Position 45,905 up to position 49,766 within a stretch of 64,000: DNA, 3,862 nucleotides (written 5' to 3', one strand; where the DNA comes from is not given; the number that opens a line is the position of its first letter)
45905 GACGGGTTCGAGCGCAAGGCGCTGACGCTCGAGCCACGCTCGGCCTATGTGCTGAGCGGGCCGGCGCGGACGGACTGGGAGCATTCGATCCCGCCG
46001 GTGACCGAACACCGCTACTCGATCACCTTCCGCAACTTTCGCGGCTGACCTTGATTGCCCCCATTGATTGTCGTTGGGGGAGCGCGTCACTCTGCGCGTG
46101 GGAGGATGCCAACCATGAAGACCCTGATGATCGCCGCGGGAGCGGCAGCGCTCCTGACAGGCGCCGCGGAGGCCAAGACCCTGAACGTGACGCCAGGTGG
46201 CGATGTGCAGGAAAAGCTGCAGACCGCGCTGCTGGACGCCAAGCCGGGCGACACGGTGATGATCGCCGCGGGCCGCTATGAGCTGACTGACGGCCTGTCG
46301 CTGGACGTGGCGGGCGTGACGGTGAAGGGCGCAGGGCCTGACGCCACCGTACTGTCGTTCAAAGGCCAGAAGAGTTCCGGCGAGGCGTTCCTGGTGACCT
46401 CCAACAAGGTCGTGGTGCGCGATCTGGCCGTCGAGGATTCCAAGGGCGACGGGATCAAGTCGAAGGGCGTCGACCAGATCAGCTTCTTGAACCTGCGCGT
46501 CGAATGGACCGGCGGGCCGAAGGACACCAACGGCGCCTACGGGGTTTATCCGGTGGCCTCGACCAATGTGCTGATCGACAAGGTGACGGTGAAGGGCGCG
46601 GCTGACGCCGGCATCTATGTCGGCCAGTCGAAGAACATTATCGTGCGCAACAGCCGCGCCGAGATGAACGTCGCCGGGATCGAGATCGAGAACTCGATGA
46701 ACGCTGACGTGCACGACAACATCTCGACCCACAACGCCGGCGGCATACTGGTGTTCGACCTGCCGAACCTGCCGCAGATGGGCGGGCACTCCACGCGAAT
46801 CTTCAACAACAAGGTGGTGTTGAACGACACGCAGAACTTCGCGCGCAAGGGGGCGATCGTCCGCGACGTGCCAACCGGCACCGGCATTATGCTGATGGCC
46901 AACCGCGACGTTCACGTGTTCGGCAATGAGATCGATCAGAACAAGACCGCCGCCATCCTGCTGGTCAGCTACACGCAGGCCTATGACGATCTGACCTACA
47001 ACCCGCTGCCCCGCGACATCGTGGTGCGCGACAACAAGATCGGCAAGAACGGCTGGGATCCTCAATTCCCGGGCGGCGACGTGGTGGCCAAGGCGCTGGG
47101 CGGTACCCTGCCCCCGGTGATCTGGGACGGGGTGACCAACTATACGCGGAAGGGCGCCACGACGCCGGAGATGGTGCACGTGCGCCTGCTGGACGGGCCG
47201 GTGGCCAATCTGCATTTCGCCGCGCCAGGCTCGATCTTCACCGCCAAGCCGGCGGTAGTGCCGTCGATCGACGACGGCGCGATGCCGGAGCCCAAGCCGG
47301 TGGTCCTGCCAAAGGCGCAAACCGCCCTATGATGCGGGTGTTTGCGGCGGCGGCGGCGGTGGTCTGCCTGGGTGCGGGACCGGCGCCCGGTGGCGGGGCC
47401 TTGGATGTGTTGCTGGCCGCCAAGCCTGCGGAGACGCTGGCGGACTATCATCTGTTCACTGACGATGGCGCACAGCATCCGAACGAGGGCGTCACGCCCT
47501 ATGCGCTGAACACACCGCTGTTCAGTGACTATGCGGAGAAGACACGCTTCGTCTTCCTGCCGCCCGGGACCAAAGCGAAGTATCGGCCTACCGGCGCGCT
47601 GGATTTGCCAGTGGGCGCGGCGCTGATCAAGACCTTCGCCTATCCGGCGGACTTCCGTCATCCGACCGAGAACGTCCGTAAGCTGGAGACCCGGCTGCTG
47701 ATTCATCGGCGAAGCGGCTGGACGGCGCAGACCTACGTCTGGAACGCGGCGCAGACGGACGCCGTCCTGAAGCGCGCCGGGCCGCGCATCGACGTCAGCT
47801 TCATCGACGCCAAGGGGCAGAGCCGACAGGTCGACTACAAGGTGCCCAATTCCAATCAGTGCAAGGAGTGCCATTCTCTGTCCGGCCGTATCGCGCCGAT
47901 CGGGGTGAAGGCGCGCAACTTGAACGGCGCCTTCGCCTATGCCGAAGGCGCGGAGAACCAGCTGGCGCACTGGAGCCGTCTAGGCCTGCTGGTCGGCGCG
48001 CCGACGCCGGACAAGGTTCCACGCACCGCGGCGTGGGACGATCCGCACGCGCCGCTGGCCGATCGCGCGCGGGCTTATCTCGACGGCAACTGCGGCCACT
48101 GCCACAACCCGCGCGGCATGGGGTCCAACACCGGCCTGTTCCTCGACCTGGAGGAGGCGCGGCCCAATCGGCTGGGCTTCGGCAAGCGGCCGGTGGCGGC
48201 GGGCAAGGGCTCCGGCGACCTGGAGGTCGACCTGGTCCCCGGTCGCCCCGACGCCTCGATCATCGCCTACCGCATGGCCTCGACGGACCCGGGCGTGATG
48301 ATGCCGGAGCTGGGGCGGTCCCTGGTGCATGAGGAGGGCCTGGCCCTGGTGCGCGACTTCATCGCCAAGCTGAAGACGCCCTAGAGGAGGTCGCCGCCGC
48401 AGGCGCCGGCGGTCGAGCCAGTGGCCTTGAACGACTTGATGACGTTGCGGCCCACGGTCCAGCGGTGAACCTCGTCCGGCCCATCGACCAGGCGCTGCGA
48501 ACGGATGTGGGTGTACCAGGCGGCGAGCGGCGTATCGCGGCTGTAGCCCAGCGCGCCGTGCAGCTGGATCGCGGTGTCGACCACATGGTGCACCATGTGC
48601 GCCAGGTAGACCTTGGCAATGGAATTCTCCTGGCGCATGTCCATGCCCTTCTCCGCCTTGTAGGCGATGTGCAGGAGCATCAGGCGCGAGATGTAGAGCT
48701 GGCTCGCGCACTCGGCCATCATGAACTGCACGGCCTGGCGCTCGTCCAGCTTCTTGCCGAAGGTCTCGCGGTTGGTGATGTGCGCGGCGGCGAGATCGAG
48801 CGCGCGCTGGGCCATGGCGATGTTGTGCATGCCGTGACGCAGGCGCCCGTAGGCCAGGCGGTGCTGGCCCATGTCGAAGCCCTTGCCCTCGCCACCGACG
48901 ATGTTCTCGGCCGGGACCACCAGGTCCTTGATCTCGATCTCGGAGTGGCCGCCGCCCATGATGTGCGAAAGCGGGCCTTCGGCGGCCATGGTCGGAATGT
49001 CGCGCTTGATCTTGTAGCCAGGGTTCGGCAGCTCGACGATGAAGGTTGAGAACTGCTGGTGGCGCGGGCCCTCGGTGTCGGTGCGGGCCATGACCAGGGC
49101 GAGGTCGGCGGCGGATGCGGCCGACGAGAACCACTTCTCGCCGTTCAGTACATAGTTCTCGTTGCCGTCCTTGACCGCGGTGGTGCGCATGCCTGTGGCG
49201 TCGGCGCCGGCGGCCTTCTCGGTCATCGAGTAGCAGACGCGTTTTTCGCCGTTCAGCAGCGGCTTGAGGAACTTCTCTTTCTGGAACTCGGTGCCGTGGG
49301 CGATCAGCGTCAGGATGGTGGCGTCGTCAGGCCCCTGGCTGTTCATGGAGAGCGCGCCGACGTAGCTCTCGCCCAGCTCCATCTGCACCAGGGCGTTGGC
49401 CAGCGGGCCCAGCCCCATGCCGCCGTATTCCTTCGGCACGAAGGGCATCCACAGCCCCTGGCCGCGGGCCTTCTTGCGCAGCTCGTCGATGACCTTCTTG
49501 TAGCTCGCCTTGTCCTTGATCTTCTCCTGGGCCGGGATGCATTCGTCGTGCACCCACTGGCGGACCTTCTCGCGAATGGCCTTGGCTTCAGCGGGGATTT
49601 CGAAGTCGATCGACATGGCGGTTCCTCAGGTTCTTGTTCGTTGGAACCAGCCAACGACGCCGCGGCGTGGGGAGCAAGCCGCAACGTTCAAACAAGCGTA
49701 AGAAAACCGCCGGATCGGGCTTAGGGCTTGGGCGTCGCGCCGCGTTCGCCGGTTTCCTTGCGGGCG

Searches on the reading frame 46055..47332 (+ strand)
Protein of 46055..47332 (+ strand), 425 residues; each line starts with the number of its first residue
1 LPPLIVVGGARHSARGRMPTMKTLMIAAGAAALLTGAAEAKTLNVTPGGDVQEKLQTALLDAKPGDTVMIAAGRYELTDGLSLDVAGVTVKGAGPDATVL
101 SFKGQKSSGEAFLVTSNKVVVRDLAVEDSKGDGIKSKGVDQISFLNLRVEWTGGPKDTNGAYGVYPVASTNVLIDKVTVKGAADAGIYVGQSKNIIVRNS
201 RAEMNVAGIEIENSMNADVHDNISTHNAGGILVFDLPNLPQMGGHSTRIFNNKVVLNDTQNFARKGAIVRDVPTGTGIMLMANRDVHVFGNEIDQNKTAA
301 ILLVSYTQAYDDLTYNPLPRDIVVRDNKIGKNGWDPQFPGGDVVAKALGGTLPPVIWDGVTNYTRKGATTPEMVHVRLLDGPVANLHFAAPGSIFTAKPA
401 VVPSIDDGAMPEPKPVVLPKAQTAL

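Call 38: search_protein_families(library=ncbifam, proteins=[window:46055-47332:+], max_evalue=1e-10)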
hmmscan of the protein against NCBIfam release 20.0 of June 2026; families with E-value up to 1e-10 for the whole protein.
window:46055-47332:+ (425 aa): 1 family
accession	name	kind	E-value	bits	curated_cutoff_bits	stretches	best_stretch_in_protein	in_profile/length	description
TIGR03805.1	beta_helix_1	subfamily_domain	1.7e-122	408.4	141.5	1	55-360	1-314/314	parallel beta-helix domain-containing protein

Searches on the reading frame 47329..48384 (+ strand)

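Call 38: search_protein_families(library=ncbifam, proteins=[window:47329-48384:+], max_evalue=1e-10)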
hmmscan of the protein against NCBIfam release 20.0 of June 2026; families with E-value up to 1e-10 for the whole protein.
window:47329-48384:+ (351 aa): 1 family
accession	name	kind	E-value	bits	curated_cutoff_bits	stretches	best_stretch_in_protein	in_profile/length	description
TIGR03806.1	chp_HNE_0200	subfamily_domain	6.1e-123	410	313.3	1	34-348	2-314/314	SO2930 family diheme c-type cytochrome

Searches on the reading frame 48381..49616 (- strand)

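Call 38: search_protein_families(library=ncbifam, proteins=[window:48381-49616:-], max_evalue=1e-10)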
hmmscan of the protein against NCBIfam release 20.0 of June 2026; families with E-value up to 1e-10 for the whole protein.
window:48381-49616:- (411 aa): 18 families
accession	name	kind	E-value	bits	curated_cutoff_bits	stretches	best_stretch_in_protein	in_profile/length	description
NF042972.1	AcrlCoAredClosAcrC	equivalog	8.7e-61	205.7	640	1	4-394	2-378/378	acryloyl-CoA reductase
NF058590.1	AcCoDHFadEBacil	equivalog_domain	8.2e-54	183.1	600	1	9-394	23-412/586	acyl-CoA dehydrogenase FadE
NF008997.0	PRK12341.1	equivalog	4.3e-47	161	537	1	4-397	2-381/382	acyl-CoA dehydrogenase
NF045552.1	GlutCoADH_Des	equivalog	6.8e-47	160.5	470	1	4-392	2-379/387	glutaryl-CoA dehydrogenase Acd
NF042439.1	SulpropCoADesulf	equivalog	1.3e-46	159.1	600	1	52-394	35-372/379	3-sulfinopropanoyl-CoA desulfinase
NF045652.1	ProlPCPDhRedW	equivalog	2.2e-42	145.2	650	1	11-391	4-372/376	L-prolyl-[peptidyl-carrier protein] dehydrogenase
TIGR03207.1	cyc_hxne_CoA_dh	equivalog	2.2e-41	141.9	575.35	1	10-391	4-370/372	cyclohexanecarboxyl-CoA dehydrogenase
NF002885.1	PRK03354.1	equivalog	1.2e-40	139.7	540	1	53-397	49-378/378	crotonobetainyl-CoA dehydrogenase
NF043006.1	CyhCrbnylCoADH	equivalog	1.6e-40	139.3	650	1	10-394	7-377/380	cyclohexane-1-carbonyl-CoA dehydrogenase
NF053553.1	prodigi_MBC_PigA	equivalog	5e-40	137.8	500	1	4-391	2-378/381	prodigiosin MBC biosynthesis dehydrogenase PigA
TIGR03204.1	pimC_large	equivalog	3.1e-23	82.3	623.85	1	7-318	4-302/395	pimeloyl-CoA dehydrogenase large subunit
NF037942.1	ac_ACP_DH_MbtN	equivalog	3.6e-23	81.9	700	1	105-384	89-357/376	mycobactin biosynthesis acyl-ACP dehydrogenase MbtN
NF052270.1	Staph_DH_FadE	equivalog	5.8e-23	81.3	600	1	103-392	116-393/400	acyl-CoA dehydrogenase FadE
NF007000.1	PRK09463.1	subfamily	3.2e-20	72.1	600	1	46-357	78-397/726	acyl-CoA dehydrogenase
NF009586.0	PRK13026.1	subfamily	1.7e-15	56.4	608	1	46-355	113-430/777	acyl-CoA dehydrogenase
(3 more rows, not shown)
